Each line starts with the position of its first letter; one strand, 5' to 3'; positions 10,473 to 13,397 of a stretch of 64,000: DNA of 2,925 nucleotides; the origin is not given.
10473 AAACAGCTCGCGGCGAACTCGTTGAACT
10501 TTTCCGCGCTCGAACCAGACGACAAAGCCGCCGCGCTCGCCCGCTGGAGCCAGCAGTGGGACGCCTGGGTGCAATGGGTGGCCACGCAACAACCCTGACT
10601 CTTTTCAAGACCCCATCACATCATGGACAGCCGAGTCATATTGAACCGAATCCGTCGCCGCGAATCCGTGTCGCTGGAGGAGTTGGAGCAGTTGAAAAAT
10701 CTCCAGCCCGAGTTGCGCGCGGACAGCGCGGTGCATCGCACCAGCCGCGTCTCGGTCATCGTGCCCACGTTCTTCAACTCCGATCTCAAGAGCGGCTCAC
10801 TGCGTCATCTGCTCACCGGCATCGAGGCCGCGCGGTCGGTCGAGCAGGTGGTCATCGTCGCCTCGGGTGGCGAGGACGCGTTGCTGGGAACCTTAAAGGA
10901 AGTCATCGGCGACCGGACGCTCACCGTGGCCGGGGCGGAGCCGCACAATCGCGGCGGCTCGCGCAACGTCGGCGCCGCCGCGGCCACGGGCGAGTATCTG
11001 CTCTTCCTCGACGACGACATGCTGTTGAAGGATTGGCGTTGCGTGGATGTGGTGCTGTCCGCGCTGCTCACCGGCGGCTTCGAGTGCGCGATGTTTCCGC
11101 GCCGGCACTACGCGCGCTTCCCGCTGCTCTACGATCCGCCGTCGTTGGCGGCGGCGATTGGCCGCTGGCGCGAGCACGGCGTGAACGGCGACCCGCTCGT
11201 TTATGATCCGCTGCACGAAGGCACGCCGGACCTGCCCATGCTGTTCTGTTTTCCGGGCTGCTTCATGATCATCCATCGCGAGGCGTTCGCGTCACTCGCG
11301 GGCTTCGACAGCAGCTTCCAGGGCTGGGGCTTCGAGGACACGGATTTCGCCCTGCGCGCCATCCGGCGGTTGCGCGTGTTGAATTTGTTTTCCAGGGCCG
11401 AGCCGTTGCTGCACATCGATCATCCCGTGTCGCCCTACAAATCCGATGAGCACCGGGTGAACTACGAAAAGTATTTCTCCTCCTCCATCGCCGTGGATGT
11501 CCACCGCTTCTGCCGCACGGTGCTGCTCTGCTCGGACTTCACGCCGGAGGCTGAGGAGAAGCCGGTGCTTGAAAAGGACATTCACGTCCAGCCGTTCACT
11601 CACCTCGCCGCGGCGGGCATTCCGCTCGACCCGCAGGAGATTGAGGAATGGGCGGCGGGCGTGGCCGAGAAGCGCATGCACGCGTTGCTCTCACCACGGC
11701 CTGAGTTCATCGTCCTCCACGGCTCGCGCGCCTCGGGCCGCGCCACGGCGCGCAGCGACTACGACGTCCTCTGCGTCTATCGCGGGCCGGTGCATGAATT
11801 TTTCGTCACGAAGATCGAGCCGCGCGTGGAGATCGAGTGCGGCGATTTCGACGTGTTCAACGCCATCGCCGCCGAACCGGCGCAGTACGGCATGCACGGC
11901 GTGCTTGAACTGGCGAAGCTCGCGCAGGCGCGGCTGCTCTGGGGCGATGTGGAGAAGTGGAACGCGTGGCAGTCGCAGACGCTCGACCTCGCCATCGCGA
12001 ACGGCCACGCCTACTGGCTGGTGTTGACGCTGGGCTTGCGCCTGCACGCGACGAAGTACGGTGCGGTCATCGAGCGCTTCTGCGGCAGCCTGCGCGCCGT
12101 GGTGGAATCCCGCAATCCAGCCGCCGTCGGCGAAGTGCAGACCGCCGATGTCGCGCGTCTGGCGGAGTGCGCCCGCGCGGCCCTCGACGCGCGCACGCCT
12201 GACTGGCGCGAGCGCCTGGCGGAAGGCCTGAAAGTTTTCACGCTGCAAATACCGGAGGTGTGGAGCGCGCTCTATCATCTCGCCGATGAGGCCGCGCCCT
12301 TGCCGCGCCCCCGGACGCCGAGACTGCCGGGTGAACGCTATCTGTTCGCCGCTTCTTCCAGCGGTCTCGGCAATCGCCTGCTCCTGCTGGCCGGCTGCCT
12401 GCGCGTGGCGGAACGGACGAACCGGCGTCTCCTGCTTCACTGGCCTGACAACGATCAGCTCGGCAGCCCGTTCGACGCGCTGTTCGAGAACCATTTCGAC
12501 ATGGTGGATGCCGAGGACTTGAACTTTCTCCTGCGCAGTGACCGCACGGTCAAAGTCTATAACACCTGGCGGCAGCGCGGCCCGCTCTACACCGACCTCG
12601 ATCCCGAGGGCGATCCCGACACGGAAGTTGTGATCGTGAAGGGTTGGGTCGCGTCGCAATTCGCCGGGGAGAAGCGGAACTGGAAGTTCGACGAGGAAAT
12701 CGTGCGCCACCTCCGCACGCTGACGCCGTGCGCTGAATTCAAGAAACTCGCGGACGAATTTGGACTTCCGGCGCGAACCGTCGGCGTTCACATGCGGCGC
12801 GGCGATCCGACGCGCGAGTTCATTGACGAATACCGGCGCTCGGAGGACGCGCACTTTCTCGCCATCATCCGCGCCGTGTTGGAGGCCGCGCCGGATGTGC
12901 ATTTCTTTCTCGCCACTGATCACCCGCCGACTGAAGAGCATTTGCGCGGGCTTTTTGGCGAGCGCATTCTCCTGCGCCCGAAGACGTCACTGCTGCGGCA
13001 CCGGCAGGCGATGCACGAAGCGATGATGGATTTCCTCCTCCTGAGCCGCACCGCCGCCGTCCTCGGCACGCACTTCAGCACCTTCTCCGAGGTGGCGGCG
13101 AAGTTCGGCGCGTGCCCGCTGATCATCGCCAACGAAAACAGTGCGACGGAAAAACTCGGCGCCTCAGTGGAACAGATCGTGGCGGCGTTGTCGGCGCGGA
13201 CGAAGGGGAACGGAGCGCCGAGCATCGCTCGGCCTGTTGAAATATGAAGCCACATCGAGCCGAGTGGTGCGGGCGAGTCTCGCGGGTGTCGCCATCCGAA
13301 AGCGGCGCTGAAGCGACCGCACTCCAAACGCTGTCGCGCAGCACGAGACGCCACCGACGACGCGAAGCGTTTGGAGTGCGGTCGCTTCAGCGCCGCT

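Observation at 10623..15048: Unusual glycosylation locus: GT2 + nucleotidyltransferase + fucosyltransferase-like tri-domain protein, followed by a paralogous stand-alone FucT-like gene and a DxD nucleotide-sugar transferase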

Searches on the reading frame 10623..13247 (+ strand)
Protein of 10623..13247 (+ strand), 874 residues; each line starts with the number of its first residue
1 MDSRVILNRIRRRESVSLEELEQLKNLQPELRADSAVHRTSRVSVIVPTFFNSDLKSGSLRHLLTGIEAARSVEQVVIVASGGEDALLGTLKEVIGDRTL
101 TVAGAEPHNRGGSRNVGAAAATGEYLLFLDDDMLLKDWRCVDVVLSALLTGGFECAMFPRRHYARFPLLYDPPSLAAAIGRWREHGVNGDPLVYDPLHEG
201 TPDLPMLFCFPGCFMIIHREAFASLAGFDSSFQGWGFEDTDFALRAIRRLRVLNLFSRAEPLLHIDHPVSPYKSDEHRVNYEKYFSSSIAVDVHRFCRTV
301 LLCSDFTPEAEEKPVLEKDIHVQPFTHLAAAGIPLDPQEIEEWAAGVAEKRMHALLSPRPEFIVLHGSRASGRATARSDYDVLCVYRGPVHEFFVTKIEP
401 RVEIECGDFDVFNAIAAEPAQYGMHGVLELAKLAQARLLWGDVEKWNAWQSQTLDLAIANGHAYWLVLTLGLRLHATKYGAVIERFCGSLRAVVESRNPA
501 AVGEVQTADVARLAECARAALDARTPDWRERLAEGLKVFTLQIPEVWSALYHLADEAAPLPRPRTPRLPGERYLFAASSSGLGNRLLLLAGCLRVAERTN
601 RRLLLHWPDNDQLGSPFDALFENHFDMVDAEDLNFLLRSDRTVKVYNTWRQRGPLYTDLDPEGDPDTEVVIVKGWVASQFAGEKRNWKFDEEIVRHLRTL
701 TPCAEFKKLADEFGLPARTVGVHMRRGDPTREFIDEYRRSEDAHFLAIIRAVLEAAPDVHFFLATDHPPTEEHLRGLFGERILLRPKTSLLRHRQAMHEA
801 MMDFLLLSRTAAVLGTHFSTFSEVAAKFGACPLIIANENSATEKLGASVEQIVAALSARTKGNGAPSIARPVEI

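Call 3: search_protein_families(library=pfam, proteins=[window:10623-13247:+], max_evalue=1)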
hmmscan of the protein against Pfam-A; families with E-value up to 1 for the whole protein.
window:10623-13247:+ (874 aa): 8 families
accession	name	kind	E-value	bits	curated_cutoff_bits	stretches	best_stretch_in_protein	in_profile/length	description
PF00535.33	Glycos_transf_2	-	8.7e-09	36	23.3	1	44-216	1-159/168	Glycosyl transferase family 2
PF10111.15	Glyco_tranf_2_2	-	2e-08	34.5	27.3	2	213-254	166-207/276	Glycosyltransferase like family 2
PF02709.20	Glyco_transf_7C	-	6.2e-08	32.6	23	1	211-248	20-57/78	N-terminal domain of galactosyltransferase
PF01909.29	NTP_transf_2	-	4.2e-05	24.3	21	1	360-397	14-51/93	Nucleotidyltransferase domain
PF18765.7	Polbeta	-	9.6e-05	22.9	26.9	1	359-390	12-43/93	Polymerase beta, Nucleotidyltransferase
PF05830.17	NodZ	-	0.0011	18.3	28.3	1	572-629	3-60/322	Nodulation protein Z (NodZ)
PF10250.15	O-FucT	-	0.058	13.4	31.5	1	744-825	231-319/326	GDP-fucose protein O-fucosyltransferase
PF10127.15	RlaP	-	0.21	11.7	23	1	362-392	22-52/249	RNA repair pathway DNA polymerase beta family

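Call 4: search_protein_families(library=ncbifam, proteins=[window:10623-13247:+], max_evalue=1)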
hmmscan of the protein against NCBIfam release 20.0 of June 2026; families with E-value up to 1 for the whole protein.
window:10623-13247:+ (874 aa): 10 families
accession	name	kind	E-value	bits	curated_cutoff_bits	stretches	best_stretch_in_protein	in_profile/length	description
NF050819.1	PolSacchBiosHfsG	equivalog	3.8e-10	39.4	500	2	215-260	171-215/302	polysaccharide biosynthesis protein HfsG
TIGR03965.1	mycofact_glyco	equivalog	7.3e-08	31.7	280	2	35-135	68-167/467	mycofactocin biosynthesis glycosyltransferase MftF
TIGR04283.1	glyco_like_mftF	equivalog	2.7e-07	30.4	182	1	43-137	1-87/221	TIGR04283 family arsenosugar biosynthesis glycosyltransferase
NF041875.1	EPS_EpsD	equivalog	4.1e-07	29.7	370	1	43-135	1-92/325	exopolysaccharide biosynthesis glycosyltransferase EpsD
NF047752.1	MntA_antitoxin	equivalog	7.5e-05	22.6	60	1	358-390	5-36/106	type VII toxin-antitoxin system MntA family adenylyltransferase antitoxin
NF041394.1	GtaseAglG_Halo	equivalog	0.0025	17.1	440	1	43-135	3-95/304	glucosyl-dolichyl phosphate glucuronosyltransferase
NF007482.0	PRK10073.1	equivalog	0.0038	16.3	423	1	39-134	4-97/334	glycosyltransferase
NF038299.1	EPS_HpsN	equivalog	0.004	16.2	425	1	42-136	2-95/317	hormogonium polysaccharide biosynthesis glycosyltransferase HpsN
TIGR03937.1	PgaC_IcaA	equivalog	0.016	14.2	422.3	1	33-144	37-146/407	poly-beta-1,6-N-acetyl-D-glucosamine synthase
NF010496.0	PRK13915.1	equivalog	0.066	12.3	262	1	36-151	26-145/307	glucosyl-3-phosphoglycerate synthase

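Call 6: search_solved_structures(query=window:10623-13247:+, max_evalue=1, show_alignments=2)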
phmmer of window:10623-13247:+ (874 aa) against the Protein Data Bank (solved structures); distinct sequences matched with E-value up to 1: 22.
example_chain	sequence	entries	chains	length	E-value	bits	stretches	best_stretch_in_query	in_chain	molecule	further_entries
2hhc_A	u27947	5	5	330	0.0082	17.4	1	570-629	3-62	Nodulation fucosyltransferase NodZ | Nodulation fucosyltransferase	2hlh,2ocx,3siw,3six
3lw6_A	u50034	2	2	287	0.014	16.6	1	194-246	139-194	Beta-4-galactosyltransferase 7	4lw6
9jma_A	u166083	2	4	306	0.015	16.6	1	43-137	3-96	GalNAc(5)-diNAcBac-PP-undecaprenol beta-1,3-glucosyltransferase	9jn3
9q8z_B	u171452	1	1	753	0.034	15.4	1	217-270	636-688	Chondroitin sulfate synthase 3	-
9o4g_A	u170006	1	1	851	0.039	15.2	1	217-270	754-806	Chondroitin sulfate synthase 3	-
6h1j_A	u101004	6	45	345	0.06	14.6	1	41-139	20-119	Probable ss-1,3-N-acetylglucosaminyltransferase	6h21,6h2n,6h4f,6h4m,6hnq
4lw3_A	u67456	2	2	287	0.07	14.3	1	194-246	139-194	Beta-4-galactosyltransferase 7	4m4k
5tze_C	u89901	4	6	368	0.078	14.2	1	42-135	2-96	Glycosyl transferase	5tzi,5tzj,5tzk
8bz4_A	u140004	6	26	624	0.12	13.5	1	39-132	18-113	Glycosyltransferase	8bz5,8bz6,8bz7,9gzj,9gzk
8bz8_A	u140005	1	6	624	0.13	13.5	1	39-132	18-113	Glycosyltransferase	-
5tz8_A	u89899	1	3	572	0.16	13.1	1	42-135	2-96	Glycosyl transferase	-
22ao_A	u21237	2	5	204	0.35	12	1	61-133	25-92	GmaR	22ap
4irp_A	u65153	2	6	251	0.47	11.6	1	195-246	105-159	Beta-1,4-galactosyltransferase 7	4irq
1tvy_A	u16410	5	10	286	0.52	11.5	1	204-252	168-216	Beta-1,4-galactosyltransferase 1 | beta-1,4-galactosyltransferase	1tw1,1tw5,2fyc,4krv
1uc2_A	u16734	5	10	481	0.64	11.2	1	577-670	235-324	hypothetical protein PH1602 | tRNA-splicing ligase RtcB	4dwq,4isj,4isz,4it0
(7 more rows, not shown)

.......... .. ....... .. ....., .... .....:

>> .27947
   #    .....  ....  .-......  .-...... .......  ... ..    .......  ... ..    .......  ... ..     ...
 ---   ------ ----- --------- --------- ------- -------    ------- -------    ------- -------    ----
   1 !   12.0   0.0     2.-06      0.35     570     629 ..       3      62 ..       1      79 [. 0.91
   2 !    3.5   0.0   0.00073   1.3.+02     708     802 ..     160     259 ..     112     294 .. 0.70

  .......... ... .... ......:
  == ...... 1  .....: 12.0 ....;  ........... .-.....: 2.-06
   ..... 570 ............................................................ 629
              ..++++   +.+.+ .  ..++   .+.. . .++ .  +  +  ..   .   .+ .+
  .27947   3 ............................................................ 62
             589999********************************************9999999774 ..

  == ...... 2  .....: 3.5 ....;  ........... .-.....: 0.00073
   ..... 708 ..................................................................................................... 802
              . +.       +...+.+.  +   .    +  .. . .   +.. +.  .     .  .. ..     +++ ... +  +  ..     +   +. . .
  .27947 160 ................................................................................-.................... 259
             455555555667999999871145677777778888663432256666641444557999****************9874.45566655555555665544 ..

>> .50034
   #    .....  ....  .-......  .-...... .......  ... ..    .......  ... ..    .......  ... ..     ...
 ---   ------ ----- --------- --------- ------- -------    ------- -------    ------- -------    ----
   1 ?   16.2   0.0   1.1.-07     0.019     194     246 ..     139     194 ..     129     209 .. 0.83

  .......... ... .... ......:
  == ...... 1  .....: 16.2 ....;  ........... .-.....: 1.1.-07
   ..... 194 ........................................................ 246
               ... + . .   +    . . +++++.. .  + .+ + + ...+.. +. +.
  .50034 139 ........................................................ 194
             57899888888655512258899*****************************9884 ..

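Call 8: find_homologous_proteins(query=window:10623-13247:+)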
Query window:10623-13247:+ (874 aa): 85 proteins with E <= 0.001 among 8000 candidates.
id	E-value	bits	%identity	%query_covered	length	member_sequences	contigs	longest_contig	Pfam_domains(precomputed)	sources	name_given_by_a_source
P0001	0.0e+0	1923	93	100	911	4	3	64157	PF10111.15,PF00535.33,PF02709.21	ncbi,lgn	-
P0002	0.0e+0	1648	82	98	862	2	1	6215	PF10111.15,PF00535.33,PF02709.21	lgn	-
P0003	0.0e+0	1592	80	98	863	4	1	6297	PF10111.15,PF00535.33,PF01909.30,PF02709.21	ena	-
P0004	4.6e-217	741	59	65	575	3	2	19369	PF10111.15,PF00535.33,PF02709.21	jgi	jgi:hypothetical protein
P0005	4.8e-212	725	59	64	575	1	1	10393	PF18765.8,PF10111.15,PF02709.21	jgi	-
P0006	5.2e-212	725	57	65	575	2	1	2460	PF18765.8,PF10111.15,PF00535.33,PF02709.21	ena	-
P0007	9.9e-183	628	53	64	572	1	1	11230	PF18765.8,PF10111.15,PF00535.33,PF02709.21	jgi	jgi:hypothetical protein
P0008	1.2e-182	627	53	64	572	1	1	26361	PF10111.15,PF00535.33,PF02709.21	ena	-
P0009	3.1e-180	619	52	64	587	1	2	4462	PF18765.8,PF10111.15,PF00535.33,PF02709.21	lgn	-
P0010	4.7e-177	609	52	61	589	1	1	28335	PF10111.15,PF02709.21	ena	-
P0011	1.3e-176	607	50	63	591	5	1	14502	PF10111.15,PF00535.33,PF02709.21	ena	-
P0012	1.1e-175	604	49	65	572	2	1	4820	PF10111.15,PF13641.13,PF00535.33,PF02709.21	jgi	jgi:glycosyltransferase involved in cell wall biosynthesis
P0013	1.4e-175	604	51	64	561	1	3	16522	PF10111.15,PF02709.21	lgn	-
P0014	8.8e-175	601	49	63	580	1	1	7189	PF10111.15,PF00535.33,PF02709.21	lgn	-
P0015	1.1e-173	598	50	63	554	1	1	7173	PF10111.15,PF02709.21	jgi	jgi:hypothetical protein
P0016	3.1e-172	593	48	63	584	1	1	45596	PF00535.33,PF02709.21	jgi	jgi:glycosyltransferase involved in cell wall biosynthesis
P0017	3.8e-172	593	52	63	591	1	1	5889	PF00535.33,PF02709.21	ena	-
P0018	8.7e-172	591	51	63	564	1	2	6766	PF10111.15,PF02709.21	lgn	-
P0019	1.4e-171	591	51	63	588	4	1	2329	PF00535.33,PF02709.21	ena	-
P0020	9.2e-171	588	50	64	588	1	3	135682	PF10111.15,PF00535.33,PF02709.21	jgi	jgi:glycosyltransferase involved in cell wall biosynthesis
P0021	1.1e-170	588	48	64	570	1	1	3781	PF10111.15,PF00535.33,PF02709.21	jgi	jgi:glycosyltransferase involved in cell wall biosynthesis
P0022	1.0e-169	585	50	63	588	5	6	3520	PF00535.33,PF02709.21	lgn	-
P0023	2.4e-169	583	50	64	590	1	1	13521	PF10111.15,PF00535.33,PF02709.21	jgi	jgi:glycosyltransferase involved in cell wall biosynthesis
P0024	3.2e-169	583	51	61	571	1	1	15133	PF00535.33,PF02709.21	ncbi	-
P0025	3.5e-169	583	47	65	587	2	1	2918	PF10111.15,PF00535.33,PF02709.21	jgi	jgi:glycosyltransferase involved in cell wall biosynthesis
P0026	9.5e-169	581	50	63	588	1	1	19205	PF10111.15,PF02709.21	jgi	jgi:glycosyltransferase involved in cell wall biosynthesis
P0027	2.2e-167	577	49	64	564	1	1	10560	PF10111.15,PF00535.33,PF02709.21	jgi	jgi:glycosyltransferase involved in cell wall biosynthesis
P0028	3.1e-167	576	49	64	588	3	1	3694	PF12804.14,PF02709.21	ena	-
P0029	4.5e-167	576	50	61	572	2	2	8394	PF10111.15,PF00535.33,PF02709.21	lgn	-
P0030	6.1e-167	575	50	64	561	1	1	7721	PF10111.15,PF02709.21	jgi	jgi:hypothetical protein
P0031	2.8e-165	570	47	66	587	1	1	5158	PF02709.21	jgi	-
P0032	2.7e-164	567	48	63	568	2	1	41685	PF10111.15,PF00535.33,PF02709.21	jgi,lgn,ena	-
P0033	2.8e-164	567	48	65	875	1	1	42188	PF18765.8,PF10111.15,PF00535.33,PF02709.21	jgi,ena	-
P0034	4.2e-164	566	48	63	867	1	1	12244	PF10111.15,PF00535.33,PF02709.21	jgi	jgi:glycosyltransferase involved in cell wall biosynthesis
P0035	7.8e-163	562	47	65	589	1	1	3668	PF10111.15,PF02709.21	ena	-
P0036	1.7e-161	557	49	59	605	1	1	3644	PF10111.15,PF00535.33,PF02709.21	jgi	jgi:hypothetical protein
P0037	4.3e-159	549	48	62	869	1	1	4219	PF10111.15,PF00535.33,PF02709.21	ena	-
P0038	3.3e-144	500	45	60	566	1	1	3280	PF10111.15,PF00535.33,PF02709.21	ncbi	-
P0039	4.6e-143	496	45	61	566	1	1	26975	PF02709.21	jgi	jgi:glycosyltransferase involved in cell wall biosynthesis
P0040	1.1e-138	482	44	61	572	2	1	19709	PF10111.15,PF02709.21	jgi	jgi:predicted nucleotidyltransferase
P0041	1.7e-138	481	44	60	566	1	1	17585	PF13641.13,PF00535.33,PF02709.21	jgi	jgi:glycosyltransferase involved in cell wall biosynthesis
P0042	1.9e-138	481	45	61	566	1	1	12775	PF00535.33,PF02709.21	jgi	jgi:glycosyltransferase involved in cell wall biosynthesis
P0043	1.1e-135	472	44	60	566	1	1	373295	PF13641.13,PF00535.33,PF02709.21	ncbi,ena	-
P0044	3.6e-135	470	44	60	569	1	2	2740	PF10111.15,PF01909.30,PF02709.21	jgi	jgi:hypothetical protein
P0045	5.1e-135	470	42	63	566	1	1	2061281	PF00535.33,PF01909.30,PF02709.21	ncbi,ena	-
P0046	6.2e-131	456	43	61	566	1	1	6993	PF00535.33,PF02709.21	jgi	jgi:glycosyltransferase involved in cell wall biosynthesis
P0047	5.5e-130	453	45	56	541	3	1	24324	PF02709.21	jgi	jgi:hypothetical protein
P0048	6.0e-130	453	44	60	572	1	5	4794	PF18765.8,PF10111.15,PF00535.33,PF02709.21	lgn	-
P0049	7.4e-130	453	42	63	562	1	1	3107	PF10111.15,PF01909.30,PF02709.21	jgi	jgi:predicted nucleotidyltransferase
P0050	1.5e-129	452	43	61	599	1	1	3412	PF18765.8,PF10111.15,PF00535.33,PF01909.30,PF02709.21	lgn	-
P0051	2.0e-129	451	40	63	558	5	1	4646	PF18765.8,PF00535.33,PF02709.21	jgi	jgi:glycosyltransferase involved in cell wall biosynthesis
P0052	5.9e-129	450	43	60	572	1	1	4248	PF10111.15,PF00535.33,PF02709.21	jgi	-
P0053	1.7e-128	448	42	60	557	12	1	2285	PF18765.8,PF00535.33,PF01909.30,PF02709.21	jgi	-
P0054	7.1e-128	446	42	61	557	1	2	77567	PF18765.8,PF00535.33,PF01909.30,PF02709.21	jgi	jgi:glycosyltransferase involved in cell wall biosynthesis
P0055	1.9e-127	445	43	63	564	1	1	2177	PF02709.21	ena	-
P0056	2.9e-127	444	41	61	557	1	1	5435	PF00535.33,PF01909.30,PF02709.21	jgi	jgi:glycosyltransferase involved in cell wall biosynthesis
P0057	1.7e-125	438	39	61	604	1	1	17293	PF10111.15,PF00535.33,PF02709.21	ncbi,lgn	-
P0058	2.5e-125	438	41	60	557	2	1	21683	PF18765.8,PF00535.33,PF01909.30,PF02709.21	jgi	jgi:hypothetical protein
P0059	1.3e-124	435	42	60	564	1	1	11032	PF10111.15,PF00535.33,PF02709.21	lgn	-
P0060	1.5e-124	435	40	63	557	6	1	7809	PF18765.8,PF00535.33,PF02709.21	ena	-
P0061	8.1e-124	433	41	63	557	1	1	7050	PF00535.33,PF02709.21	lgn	-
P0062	3.5e-123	431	37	60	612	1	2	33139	PF10111.15,PF00535.33,PF02709.21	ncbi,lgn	-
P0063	1.5e-121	425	42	58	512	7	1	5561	PF18765.8,PF00535.33,PF01909.30,PF02709.21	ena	-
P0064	2.3e-121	425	38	62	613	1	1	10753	PF02709.21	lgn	-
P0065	4.9e-121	424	39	61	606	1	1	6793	PF10111.15,PF02709.21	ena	-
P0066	1.2e-120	422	39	60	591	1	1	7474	PF10111.15,PF13641.13,PF00535.33,PF02709.21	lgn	-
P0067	4.8e-120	420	38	61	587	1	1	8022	PF02709.21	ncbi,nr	ncbi:MAG: hypothetical protein KDA96_08300 [Planctomycetaceae bacterium]|nr:hypothetical protein [Pl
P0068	4.8e-120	420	41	58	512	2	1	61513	PF18765.8,PF00535.33,PF01909.30,PF02709.21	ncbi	-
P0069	4.7e-119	417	40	61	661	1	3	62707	PF10111.15,PF00535.33,PF02709.21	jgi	jgi:glycosyltransferase involved in cell wall biosynthesis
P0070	7.1e-119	416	38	61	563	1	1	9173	PF18765.8,PF10111.15,PF00535.33,PF02709.21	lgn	-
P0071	1.1e-118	416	37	60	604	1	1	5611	PF10111.15,PF00535.33,PF02709.21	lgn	-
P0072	2.9e-114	401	38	60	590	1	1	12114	PF10111.15,PF00535.33,PF02709.21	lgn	-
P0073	1.2e-113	399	38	64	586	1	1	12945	PF10111.15,PF00535.33,PF02709.21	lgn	-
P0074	8.7e-113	396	40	61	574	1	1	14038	PF10111.15,PF02709.21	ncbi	-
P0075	1.2e-112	396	38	61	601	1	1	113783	PF10111.15,PF00535.33,PF02709.21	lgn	-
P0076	6.7e-111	390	39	62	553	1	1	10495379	PF10111.15,PF02709.21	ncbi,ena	-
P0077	9.2e-107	376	35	64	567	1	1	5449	PF10111.15,PF00535.33,PF02709.21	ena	-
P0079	2.0e-105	372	40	60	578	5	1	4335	PF00535.33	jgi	jgi:GT2 family glycosyltransferase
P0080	5.3e-105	370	38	54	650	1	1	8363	PF00535.33,PF02709.21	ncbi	ncbi:MAG: galactosyltransferase-related protein [Planctomycetota bacterium]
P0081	1.5e-104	369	39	60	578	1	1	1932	PF00535.33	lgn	-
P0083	1.3e-103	366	38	61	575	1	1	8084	PF00535.33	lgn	-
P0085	3.3e-99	351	35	59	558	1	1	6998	PF10111.15,PF00535.33,PF02709.21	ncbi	-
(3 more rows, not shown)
